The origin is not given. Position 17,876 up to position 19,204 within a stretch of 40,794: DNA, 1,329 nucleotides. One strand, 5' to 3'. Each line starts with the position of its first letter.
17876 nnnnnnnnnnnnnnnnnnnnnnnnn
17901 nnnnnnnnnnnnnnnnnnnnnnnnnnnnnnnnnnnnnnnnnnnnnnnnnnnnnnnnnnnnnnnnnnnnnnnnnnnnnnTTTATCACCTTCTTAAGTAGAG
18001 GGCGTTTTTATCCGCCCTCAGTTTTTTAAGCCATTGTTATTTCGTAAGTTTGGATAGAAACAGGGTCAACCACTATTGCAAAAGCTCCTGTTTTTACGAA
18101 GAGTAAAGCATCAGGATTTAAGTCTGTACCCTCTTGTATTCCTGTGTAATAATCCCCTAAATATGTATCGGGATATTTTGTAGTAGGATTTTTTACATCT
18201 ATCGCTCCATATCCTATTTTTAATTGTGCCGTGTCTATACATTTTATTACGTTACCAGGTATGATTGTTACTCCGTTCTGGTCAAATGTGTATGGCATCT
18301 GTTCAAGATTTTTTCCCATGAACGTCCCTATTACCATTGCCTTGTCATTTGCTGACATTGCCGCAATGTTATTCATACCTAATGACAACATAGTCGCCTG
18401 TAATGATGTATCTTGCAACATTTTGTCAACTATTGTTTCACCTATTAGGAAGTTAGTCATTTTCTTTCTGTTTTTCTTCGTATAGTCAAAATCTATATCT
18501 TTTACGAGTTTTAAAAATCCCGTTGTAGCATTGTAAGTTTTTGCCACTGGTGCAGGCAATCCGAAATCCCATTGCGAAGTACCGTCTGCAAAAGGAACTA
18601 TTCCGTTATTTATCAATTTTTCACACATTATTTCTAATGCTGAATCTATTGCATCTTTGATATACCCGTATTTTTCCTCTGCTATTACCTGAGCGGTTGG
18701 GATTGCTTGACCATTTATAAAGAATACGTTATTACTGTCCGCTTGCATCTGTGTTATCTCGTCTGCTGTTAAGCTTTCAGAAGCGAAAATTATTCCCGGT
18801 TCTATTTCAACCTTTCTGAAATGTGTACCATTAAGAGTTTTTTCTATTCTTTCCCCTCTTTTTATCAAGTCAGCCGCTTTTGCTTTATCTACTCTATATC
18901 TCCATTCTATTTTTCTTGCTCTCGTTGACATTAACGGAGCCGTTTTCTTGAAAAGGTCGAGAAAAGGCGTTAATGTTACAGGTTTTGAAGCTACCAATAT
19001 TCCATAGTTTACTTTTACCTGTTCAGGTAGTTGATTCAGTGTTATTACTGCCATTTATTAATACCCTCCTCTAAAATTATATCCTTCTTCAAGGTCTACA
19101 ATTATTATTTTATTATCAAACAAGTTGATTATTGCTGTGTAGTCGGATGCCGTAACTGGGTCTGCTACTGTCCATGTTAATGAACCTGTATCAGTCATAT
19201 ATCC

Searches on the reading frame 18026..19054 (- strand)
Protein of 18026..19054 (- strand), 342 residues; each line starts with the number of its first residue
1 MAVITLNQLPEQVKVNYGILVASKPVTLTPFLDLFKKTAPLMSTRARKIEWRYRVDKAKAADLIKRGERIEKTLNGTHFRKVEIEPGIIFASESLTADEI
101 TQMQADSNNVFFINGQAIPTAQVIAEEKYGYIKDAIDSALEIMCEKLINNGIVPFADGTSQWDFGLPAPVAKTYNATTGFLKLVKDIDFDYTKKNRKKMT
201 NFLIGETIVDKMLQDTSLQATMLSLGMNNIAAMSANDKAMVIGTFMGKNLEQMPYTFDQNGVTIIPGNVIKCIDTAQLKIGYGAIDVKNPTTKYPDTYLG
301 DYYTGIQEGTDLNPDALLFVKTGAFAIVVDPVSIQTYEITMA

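Call 10: search_protein_families(library=pfam, proteins=[window:18026-19054:-], max_evalue=0.1)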
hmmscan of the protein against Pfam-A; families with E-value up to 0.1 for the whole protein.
window:18026-19054:- (342 aa): 0 families

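Call 11: search_protein_families(library=phrogs, proteins=[window:18026-19054:-], max_evalue=0.01)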
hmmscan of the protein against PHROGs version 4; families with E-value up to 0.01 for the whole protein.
window:18026-19054:- (342 aa): 0 families

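Call 106: search_dna_similar(query=window:18026-19054:-, collection=phages, mode=protein, max_evalue=0.00001, max_rows=15)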
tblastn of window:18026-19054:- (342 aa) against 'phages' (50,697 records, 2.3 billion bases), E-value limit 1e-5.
No match.
